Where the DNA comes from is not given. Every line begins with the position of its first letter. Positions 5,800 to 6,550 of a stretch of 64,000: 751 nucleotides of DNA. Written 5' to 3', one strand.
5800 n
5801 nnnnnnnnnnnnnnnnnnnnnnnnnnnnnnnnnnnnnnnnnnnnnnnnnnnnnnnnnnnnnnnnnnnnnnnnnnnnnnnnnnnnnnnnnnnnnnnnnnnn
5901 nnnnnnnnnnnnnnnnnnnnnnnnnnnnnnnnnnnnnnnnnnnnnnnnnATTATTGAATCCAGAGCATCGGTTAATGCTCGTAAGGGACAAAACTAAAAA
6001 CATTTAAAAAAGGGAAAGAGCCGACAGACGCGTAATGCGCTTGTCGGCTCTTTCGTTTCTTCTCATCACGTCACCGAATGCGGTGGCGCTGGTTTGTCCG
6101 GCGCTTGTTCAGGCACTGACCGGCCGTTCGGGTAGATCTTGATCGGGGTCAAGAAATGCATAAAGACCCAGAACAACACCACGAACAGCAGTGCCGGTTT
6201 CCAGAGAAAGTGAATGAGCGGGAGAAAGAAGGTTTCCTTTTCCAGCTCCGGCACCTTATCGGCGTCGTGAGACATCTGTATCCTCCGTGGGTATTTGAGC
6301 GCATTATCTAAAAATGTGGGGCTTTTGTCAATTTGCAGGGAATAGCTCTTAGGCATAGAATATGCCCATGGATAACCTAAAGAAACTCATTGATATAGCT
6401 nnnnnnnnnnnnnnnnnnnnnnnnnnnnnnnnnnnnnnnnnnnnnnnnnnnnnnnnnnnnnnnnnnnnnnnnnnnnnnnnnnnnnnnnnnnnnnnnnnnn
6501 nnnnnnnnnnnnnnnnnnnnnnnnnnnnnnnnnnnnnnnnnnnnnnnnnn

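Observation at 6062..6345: Island B: small GC-rich membrane-protein gene with perfect promoter and SD sitting antisense between fusA and tuf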

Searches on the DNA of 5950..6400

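Call 11: search_rna_families(source=window, start=5950, end=6400, threshold=evalue, max_evalue=10)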
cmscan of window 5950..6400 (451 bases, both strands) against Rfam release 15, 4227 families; matches with E-value up to 10: 8.
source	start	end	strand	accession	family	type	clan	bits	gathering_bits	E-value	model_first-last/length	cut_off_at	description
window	5978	6059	+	RF02074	STnc240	Gene; sRNA;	-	21.8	55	0.8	1-77/77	no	Enterobacterial sRNA STnc240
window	5950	6066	+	RF01606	plasmodium_snoR31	Gene; snRNA; snoRNA; HACA-box;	-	21.3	60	1.8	42-145/145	5'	small nucleolar RNA snoR31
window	6011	6057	+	RF03623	mir-1252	Gene; miRNA;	-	20.7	70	0.59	1-65/65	no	mir-1252 microRNA precursor family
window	6066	6110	+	RF00370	sroD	Gene; sRNA;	-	16.5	50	1.1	1-86/86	no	sroD RNA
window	6014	6054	+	RF02006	mir-1253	Gene; miRNA;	-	16.2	103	2.5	28-69/94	no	mir-1253 microRNA precursor family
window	6006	6099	-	RF02029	sraA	Gene; sRNA;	-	15.9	56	9.5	1-95/95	no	sraA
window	6357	6395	+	RF02925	6A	Gene; sRNA;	-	15.3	41.2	5.9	1-52/52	no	6A RNA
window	5981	6052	+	RF00382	DnaX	Cis-reg; frameshift_element;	-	14.7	35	0.93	1-65/65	no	DnaX ribosomal frameshifting element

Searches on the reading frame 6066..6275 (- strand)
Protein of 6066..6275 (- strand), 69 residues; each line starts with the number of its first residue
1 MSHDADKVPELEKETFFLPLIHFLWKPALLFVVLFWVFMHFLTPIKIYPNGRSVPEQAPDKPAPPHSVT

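Call 7: search_protein_families(library=pfam, proteins=[window:6066-6275:-], max_evalue=0.01)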
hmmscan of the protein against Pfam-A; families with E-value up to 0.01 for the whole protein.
window:6066-6275:- (69 aa): 0 families

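Call 13: find_homologous_proteins(query=window:6066-6275:-, max_evalue=0.01)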
Query window:6066-6275:- (69 aa): 1 proteins with E <= 0.01 among 1 candidates.
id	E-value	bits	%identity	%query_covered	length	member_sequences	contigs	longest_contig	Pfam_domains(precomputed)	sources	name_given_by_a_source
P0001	9.6e-39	148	99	100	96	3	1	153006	-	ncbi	ncbi:MAG: hypothetical protein AAB351_00575 [Patescibacteria group bacterium]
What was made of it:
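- Tried and rejected: The single-sequence word-seeded search found only self (call 13).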

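Call 14: find_encoding_contigs(protein=window:6066-6275:-, flank=6000, max_places=10)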
Protein window:6066-6275:- (69 aa): no gene with exactly this product is on record in the collection.

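Call 15: find_encoding_contigs(protein=P0001, flank=8000, max_places=10)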
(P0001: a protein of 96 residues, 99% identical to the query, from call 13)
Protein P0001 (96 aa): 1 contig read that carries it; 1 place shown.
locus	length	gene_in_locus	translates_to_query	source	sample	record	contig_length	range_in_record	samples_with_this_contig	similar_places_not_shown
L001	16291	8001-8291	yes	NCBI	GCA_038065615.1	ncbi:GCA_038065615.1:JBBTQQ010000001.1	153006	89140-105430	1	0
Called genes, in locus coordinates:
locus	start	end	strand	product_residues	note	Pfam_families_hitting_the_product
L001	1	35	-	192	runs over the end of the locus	PF00237:Ribosomal_L22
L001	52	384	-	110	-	PF00203:Ribosomal_S19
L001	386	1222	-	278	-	PF00181:Ribosomal_L2_N, PF03947:Ribosomal_L2_C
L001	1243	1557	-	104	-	PF00276:Ribosomal_L23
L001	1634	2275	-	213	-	PF00573:Ribosomal_L4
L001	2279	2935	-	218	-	PF00297:Ribosomal_L3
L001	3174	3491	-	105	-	PF00338:Ribosomal_S10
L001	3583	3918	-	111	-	-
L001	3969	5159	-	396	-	PF00009:GTP_EFTU, PF03144:GTP_EFTU_D2, PF03143:GTP_EFTU_D3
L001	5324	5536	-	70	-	-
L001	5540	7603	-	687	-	-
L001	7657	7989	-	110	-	-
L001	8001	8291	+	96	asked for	-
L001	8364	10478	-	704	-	PF00009:GTP_EFTU, PF03144:GTP_EFTU_D2, PF22042:EF-G_D2, PF14492:EFG_III, PF16658:RF3_C (weak), PF03764:EFG_IV, PF00679:EFG_C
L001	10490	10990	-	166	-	PF00177:Ribosomal_S7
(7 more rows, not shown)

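Call 21: find_encoding_contigs(protein=P0002, flank=3000)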
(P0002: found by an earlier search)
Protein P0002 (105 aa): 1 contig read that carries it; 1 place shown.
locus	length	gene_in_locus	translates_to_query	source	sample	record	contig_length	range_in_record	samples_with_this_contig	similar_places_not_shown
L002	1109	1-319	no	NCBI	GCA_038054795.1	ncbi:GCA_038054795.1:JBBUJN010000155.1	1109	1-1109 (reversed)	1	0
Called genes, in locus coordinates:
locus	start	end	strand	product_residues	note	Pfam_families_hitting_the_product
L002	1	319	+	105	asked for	?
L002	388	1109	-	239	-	PF03764:EFG_IV, PF00679:EFG_C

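Call 22: find_encoding_contigs(protein=P0003, flank=3000)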
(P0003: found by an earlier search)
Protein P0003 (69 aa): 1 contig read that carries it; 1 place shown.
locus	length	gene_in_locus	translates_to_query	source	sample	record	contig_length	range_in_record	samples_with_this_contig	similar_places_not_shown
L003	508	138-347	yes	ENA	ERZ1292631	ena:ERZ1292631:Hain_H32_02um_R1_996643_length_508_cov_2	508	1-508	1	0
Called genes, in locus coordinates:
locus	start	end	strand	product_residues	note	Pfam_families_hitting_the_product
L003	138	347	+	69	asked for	-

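Call 25: search_protein_representatives(protein=window:6066-6275:-)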
Query: 69 residues. Proteins with E-value up to 0.001 (for the whole library): 2; up to 1e-10: 1; up to 1e-30: 0. The best 2 are listed.
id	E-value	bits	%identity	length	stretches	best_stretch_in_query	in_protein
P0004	4.0e-13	65.2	47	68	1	1-69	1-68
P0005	7.2e-07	45.3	45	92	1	10-65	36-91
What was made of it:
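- An exhaustive phmmer search of 1.84 billion representatives returned only the two orthologues from this slot (call 25).
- Tried and rejected: The exhaustive phmmer search found 2 orthologues (call 25).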

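Call 27: find_encoding_contigs(protein=P0004, flank=8000, max_places=10)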
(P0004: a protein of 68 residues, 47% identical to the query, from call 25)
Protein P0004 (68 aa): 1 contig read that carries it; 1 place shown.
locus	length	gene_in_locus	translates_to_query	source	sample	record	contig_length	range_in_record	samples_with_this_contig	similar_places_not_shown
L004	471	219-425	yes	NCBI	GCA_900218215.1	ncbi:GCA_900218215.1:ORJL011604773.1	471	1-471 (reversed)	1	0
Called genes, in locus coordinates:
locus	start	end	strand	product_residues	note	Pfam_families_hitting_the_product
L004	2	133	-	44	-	?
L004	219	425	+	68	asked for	-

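Call 28: find_encoding_contigs(protein=P0005, flank=8000, max_places=10)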
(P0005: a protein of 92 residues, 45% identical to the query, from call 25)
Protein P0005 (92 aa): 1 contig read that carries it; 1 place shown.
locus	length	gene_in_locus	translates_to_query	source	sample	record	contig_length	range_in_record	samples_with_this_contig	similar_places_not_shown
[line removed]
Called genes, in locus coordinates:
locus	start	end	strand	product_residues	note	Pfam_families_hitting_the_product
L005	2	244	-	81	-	?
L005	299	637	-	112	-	-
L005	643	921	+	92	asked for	-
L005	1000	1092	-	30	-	-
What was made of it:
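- The locus was recovered in assemblies held by NCBI, ENA and JGI (calls 15, 21, 22, 27, 28).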

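Call 48: find_homologous_proteins(query=A2, max_evalue=0.1)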
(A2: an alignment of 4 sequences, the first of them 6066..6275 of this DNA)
Query A2 (4 sequences) (69 aa, profile of the alignment): 3 proteins with E <= 0.1 among 41 candidates.
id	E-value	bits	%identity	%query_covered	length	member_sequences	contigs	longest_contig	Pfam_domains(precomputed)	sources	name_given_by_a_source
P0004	3.3e-37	144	46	100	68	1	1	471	-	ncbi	-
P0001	1.0e-36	142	99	100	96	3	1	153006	-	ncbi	ncbi:MAG: hypothetical protein AAB351_00575 [Patescibacteria group bacterium]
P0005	8.5e-33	130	43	84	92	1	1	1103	-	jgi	jgi:hypothetical protein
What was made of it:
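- The family is extremely narrow, with three clusters in 5.8 billion proteins (calls 13, 48).
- Tried and rejected: The profile search found the same 3 clusters (call 48).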

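Call 49: find_related_loci(query=A2, collection=viral_contigs, flank=5000)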
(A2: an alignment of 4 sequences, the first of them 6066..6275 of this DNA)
Query A2 (69 aa) in viral_contigs; peptide patterns used: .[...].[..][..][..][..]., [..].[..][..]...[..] (x = any residue, [..] = any of these).
45 stretches matched a pattern, but none encodes a relative of the query by tblastn (E <= 1e-3).

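Call 55: search_protein_families(library=phrogs, proteins=[window:6066-6275:-], max_evalue=0.05)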
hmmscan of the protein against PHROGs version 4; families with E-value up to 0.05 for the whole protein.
window:6066-6275:- (69 aa): 0 families

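Call 56: search_protein_families(library=ncbifam, proteins=[window:6066-6275:-], max_evalue=0.05)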
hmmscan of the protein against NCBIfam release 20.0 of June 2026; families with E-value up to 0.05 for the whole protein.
window:6066-6275:- (69 aa): 0 families

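Call 57: search_protein_families(library=padloc, proteins=[window:6066-6275:-], max_evalue=0.05)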
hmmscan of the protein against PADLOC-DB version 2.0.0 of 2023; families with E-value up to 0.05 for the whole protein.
window:6066-6275:- (69 aa): 0 families

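Call 74: predict_structure(alignment_id=A2)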
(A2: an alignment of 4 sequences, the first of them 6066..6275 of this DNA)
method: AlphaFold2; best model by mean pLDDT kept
length: 69 residues; sequences in the alignment: 4
mean_pLDDT: 66.0   pTM: 0.33
mean pLDDT of the five models: 66.0, 64.7, 64.4, 64.2, 64.2
residues with pLDDT >= 90: 9; 70-90: 15; 50-70: 43; < 50: 2
segments of 3 or more residues with pLDDT < 50: none
pLDDT, mean of each block of 10 residues (from residue 1): 54 66 87 89 59 53 54
secondary structure, 60 per line:
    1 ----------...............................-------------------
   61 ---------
elements in order: H11-41
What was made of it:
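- Checked: AlphaFold2 gives one helix, residues 11-41 (call 74).
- A single AlphaFold2 helix at residues 11-41, with pLDDT 87-89 in the core (call 74).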

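Call 82: search_dna_similar(query=window:6066-6275:-, collection=phages, mode=protein, max_evalue=0.1, max_rows=5)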
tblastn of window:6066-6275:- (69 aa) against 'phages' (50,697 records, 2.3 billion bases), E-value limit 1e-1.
No match.
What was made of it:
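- On Moron-like autonomous unit: There are no relatives among phages or viral contigs (calls 49, 82).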

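Call 83: search_dna_similar(query=window:6066-6275:-, collection=plasmids, mode=protein, max_evalue=0.1, max_rows=5)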
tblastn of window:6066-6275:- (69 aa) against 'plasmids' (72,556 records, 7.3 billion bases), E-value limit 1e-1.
No match.

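Call 84: search_solved_structures(query=A2, max_evalue=1)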
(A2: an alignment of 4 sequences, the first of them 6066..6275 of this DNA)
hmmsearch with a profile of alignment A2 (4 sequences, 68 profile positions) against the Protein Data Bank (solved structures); distinct sequences matched with E-value up to 1: 1.
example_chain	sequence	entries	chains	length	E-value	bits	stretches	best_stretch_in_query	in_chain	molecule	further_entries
7w5z_V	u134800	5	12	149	0.3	14.1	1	6-41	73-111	Cytochrome c oxidase subunit TT22 | COXTT22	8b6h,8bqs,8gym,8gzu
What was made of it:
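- On Any curated protein family (Pfam, NCBIfam, PHROGs, PADLOC, PDB chains): The best PDB hit has E = 0.3, which is chance level (call 84).
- Closest known: Small bacterial single-pass membrane proteins. Different: It shares no sequence similarity with any of them (calls 7, 56, 84).
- Pfam, NCBIfam, PHROGs, PADLOC, the PDB, phage records, plasmid records and viral contigs all gave nothing (calls 7, 49, 55-57, 82-84).
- Tried and rejected: Pfam, PHROGs, NCBIfam, PADLOC, the PDB, phage records, plasmid records and viral contigs were all negative (calls 7, 49, 55-57, 82-84).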
